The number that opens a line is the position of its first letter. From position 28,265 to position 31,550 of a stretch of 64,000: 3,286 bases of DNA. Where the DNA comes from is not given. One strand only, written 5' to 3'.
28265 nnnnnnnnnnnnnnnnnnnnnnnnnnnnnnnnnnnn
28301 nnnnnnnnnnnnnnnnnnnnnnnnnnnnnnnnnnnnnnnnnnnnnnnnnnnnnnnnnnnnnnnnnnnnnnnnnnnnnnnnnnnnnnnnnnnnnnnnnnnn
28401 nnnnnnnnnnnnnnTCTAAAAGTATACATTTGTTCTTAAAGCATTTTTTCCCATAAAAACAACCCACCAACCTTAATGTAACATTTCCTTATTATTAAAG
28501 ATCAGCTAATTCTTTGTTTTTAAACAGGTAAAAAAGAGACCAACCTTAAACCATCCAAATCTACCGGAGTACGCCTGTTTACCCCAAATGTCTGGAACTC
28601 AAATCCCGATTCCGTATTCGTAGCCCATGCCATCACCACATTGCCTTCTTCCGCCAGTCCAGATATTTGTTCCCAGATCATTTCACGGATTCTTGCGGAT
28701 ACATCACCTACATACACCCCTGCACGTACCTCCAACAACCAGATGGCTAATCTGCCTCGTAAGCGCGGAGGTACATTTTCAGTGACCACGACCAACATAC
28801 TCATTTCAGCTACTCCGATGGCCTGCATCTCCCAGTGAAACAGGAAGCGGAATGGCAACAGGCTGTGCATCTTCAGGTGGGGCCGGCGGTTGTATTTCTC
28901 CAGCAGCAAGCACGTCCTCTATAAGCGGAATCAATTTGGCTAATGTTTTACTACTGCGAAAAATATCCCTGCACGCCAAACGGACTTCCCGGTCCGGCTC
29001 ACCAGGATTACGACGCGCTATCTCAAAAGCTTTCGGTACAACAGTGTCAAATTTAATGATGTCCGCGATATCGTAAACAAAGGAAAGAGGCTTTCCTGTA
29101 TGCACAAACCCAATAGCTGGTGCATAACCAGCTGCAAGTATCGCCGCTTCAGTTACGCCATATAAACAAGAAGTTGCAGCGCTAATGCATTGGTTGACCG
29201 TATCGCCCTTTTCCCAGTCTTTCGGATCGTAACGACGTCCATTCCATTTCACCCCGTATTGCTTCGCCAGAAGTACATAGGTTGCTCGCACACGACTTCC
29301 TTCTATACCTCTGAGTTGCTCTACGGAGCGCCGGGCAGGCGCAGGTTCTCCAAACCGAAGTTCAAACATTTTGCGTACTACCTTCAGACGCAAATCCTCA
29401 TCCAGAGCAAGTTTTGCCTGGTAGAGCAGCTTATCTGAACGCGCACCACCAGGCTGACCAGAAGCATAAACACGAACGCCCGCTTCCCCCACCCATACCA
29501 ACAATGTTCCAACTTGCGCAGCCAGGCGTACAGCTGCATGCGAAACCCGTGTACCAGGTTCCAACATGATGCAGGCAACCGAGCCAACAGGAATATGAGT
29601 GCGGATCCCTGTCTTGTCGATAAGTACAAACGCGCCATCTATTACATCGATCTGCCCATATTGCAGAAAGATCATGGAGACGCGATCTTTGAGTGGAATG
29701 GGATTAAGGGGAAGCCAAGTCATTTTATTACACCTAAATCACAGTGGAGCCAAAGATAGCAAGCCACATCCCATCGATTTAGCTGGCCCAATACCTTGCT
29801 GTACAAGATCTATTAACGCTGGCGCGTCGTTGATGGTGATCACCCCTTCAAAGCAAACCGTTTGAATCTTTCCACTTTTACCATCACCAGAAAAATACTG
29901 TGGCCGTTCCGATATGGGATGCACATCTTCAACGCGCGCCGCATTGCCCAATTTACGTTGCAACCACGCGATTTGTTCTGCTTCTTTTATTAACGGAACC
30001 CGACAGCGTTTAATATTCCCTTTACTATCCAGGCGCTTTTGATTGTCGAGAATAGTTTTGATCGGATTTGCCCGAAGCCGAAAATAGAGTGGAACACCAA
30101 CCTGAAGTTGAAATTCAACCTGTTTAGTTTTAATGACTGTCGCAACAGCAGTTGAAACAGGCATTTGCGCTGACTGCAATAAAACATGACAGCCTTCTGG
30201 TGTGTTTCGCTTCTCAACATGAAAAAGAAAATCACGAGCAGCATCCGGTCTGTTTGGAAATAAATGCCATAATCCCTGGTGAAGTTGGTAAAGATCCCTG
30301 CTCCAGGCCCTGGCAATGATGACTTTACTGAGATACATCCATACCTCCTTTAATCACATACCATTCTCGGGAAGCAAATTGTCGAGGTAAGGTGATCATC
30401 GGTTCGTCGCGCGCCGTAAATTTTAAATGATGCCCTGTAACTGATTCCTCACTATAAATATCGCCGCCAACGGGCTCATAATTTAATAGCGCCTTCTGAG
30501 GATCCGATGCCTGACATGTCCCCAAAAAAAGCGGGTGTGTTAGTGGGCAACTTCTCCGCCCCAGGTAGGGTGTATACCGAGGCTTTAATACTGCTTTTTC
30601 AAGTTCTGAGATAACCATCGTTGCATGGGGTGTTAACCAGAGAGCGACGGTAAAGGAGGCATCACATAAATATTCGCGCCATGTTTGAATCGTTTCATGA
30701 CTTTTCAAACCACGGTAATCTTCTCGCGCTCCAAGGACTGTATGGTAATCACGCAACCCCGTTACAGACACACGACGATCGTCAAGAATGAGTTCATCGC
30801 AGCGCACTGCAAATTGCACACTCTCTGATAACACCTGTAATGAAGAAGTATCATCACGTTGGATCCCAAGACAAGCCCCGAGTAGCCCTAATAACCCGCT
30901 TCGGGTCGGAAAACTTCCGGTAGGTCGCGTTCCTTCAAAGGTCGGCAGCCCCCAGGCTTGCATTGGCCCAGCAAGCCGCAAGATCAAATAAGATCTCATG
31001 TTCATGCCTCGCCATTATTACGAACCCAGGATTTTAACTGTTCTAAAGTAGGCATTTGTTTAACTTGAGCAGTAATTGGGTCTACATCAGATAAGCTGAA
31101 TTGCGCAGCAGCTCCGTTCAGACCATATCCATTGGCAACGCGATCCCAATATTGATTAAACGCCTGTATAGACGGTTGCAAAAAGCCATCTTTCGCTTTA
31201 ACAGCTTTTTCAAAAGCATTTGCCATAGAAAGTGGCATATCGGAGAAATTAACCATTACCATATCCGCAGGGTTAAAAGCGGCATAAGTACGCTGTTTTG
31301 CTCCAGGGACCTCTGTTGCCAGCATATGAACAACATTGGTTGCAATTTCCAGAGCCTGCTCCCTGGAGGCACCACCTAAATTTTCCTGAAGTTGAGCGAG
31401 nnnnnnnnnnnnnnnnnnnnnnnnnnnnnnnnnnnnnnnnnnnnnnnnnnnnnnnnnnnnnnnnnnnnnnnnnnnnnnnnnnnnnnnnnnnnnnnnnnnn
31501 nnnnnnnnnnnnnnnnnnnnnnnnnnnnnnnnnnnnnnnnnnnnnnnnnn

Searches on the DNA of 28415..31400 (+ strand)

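Call 9: search_dna_similar(query=window:28415-31400:+, collection=ecoli_genomes, mode=near, max_rows=10)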
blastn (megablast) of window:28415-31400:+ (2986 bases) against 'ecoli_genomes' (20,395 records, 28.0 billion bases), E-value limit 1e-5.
Records with a match: 1222; places in all: 1229; records where one place covers at least 80% of the query: 1157.
Genomes with a match: 1222 of 5426; with a place that covers at least 80% of the query: 1157. Places per genome that has any: lowest 1, median 1, highest 2. On chromosomes: 1229 places; on plasmids: 0.
Best place of each record, by identity: >=99% 88; 95-99% 1133; 80-90% 1.
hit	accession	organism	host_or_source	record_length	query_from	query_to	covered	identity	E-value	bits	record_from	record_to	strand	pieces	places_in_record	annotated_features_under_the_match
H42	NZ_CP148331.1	Escherichia coli strain Z1323HEC0462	Homo sapiens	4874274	1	2986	100%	100.0%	0e+0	5515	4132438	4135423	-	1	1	cas1e: type I-E CRISPR-associated endonuclease Cas1e | cas5e: type I-E CRISPR-associated protein Cas5/CasD | cas6e: type I-E CRISPR-associated protein Cas6/Cse3/CasE | cas7e: type I-E CRISPR-associated protein Cas7/Cse4/CasC | cas2e: type I-E CRISPR-associated endoribonuclease Cas2e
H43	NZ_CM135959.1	Escherichia coli strain NY1601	Chicken feces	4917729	1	2986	100%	100.0%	0e+0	5509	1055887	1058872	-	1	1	cas1e: type I-E CRISPR-associated endonuclease Cas1e | cas5e: type I-E CRISPR-associated protein Cas5/CasD | cas6e: type I-E CRISPR-associated protein Cas6/Cse3/CasE | cas7e: type I-E CRISPR-associated protein Cas7/Cse4/CasC | cas2e: type I-E CRISPR-associated endoribonuclease Cas2e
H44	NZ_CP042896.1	Escherichia coli strain CFSAN061771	missing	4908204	1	2986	100%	99.4%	0e+0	5415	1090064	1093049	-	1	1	cas1e: type I-E CRISPR-associated endonuclease Cas1e | cas5e: type I-E CRISPR-associated protein Cas5/CasD | cas6e: type I-E CRISPR-associated protein Cas6/Cse3/CasE | cas7e: type I-E CRISPR-associated protein Cas7/Cse4/CasC | cas2e: type I-E CRISPR-associated endoribonuclease Cas2e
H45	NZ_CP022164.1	Escherichia coli strain M160133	Homo sapiens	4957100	1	2986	100%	99.4%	0e+0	5415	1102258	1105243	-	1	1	cas1e: type I-E CRISPR-associated endonuclease Cas1e | cas5e: type I-E CRISPR-associated protein Cas5/CasD | cas6e: type I-E CRISPR-associated protein Cas6/Cse3/CasE | cas7e: type I-E CRISPR-associated protein Cas7/Cse4/CasC | cas2e: type I-E CRISPR-associated endoribonuclease Cas2e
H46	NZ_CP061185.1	Escherichia coli strain LD67-1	feces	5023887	1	2986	100%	99.4%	0e+0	5415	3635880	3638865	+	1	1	cas1e: type I-E CRISPR-associated endonuclease Cas1e | cas5e: type I-E CRISPR-associated protein Cas5/CasD | cas6e: type I-E CRISPR-associated protein Cas6/Cse3/CasE | cas7e: type I-E CRISPR-associated protein Cas7/Cse4/CasC | cas2e: type I-E CRISPR-associated endoribonuclease Cas2e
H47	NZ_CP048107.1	Escherichia coli strain 201609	Homo sapiens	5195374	1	2986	100%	99.4%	0e+0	5415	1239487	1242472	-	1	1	cas1e: type I-E CRISPR-associated endonuclease Cas1e | cas5e: type I-E CRISPR-associated protein Cas5/CasD | cas6e: type I-E CRISPR-associated protein Cas6/Cse3/CasE | cas7e: type I-E CRISPR-associated protein Cas7/Cse4/CasC | cas2e: type I-E CRISPR-associated endoribonuclease Cas2e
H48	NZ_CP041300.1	Escherichia coli O1:H42 strain CLSC36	Homo sapiens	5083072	1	2986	100%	99.4%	0e+0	5415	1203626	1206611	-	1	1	cas1e: type I-E CRISPR-associated endonuclease Cas1e | cas5e: type I-E CRISPR-associated protein Cas5/CasD | cas6e: type I-E CRISPR-associated protein Cas6/Cse3/CasE | cas7e: type I-E CRISPR-associated protein Cas7/Cse4/CasC | cas2e: type I-E CRISPR-associated endoribonuclease Cas2e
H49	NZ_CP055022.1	Escherichia coli strain SWHEFF_68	Shek Wu Hui WWTPs_68 WWTPs effluent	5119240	1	2986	100%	99.4%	0e+0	5415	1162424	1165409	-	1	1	cas1e: type I-E CRISPR-associated endonuclease Cas1e | cas5e: type I-E CRISPR-associated protein Cas5/CasD | cas6e: type I-E CRISPR-associated protein Cas6/Cse3/CasE | cas7e: type I-E CRISPR-associated protein Cas7/Cse4/CasC | cas2e: type I-E CRISPR-associated endoribonuclease Cas2e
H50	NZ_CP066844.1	Escherichia coli strain Z30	Homo sapiens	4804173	1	2986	100%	99.4%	0e+0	5415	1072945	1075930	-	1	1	cas1e: type I-E CRISPR-associated endonuclease Cas1e | cas5e: type I-E CRISPR-associated protein Cas5/CasD | cas6e: type I-E CRISPR-associated protein Cas6/Cse3/CasE | cas7e: type I-E CRISPR-associated protein Cas7/Cse4/CasC | cas2e: type I-E CRISPR-associated endoribonuclease Cas2e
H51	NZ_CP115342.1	Escherichia coli strain CUVET21-1780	dog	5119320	1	2986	100%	99.4%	0e+0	5415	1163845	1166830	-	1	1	cas1e: type I-E CRISPR-associated endonuclease Cas1e | cas5e: type I-E CRISPR-associated protein Cas5/CasD | cas6e: type I-E CRISPR-associated protein Cas6/Cse3/CasE | cas7e: type I-E CRISPR-associated protein Cas7/Cse4/CasC | cas2e: type I-E CRISPR-associated endoribonuclease Cas2e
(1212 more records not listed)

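Call 10: get_annotated_region(hit=H42, flank=5000)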
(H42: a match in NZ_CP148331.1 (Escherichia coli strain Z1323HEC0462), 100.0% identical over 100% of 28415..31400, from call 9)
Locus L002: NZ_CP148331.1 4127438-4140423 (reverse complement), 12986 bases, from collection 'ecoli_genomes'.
description: Escherichia coli strain Z1323HEC0462 chromosome, complete genome
organism: Escherichia coli strain Z1323HEC0462 (NCBI taxid 562)
replicon: chromosome; assembly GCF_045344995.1
host: Homo sapiens; source: -; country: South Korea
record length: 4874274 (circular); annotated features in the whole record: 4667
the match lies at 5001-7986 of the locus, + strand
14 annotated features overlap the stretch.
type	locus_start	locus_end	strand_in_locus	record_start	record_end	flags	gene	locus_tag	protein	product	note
CDS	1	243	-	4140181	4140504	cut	ygbE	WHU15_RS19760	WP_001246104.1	DUF3561 family protein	-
CDS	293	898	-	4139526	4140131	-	cysC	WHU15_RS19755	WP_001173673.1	adenylyl-sulfate kinase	-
CDS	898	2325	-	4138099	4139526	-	cysN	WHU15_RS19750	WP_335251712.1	sulfate adenylyltransferase subunit CysN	-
CDS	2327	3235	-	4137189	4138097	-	cysD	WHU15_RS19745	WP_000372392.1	sulfate adenylyltransferase subunit CysD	-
CDS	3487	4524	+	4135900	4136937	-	iap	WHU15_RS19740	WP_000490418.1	alkaline phosphatase isozyme conversion aminopeptidase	-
direct_repeat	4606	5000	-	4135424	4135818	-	-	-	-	CRISPR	-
CDS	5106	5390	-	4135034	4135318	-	cas2e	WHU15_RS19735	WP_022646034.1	type I-E CRISPR-associated endoribonuclease Cas2e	-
CDS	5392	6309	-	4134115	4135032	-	cas1e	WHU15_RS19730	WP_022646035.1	type I-E CRISPR-associated endonuclease Cas1e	-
CDS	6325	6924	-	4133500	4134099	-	cas6e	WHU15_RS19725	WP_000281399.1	type I-E CRISPR-associated protein Cas6/Cse3/CasE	-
CDS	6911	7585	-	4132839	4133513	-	cas5e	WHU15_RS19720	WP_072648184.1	type I-E CRISPR-associated protein Cas5/CasD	-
CDS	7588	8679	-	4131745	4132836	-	cas7e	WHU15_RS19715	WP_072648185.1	type I-E CRISPR-associated protein Cas7/Cse4/CasC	-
CDS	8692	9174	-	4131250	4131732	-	casB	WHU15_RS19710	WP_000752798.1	type I-E CRISPR-associated protein Cse2/CasB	-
CDS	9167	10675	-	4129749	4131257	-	casA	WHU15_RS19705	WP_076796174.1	type I-E CRISPR-associated protein Cse1/CasA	-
CDS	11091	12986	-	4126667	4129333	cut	cas3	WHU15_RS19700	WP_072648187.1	CRISPR-associated helicase/endonuclease Cas3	-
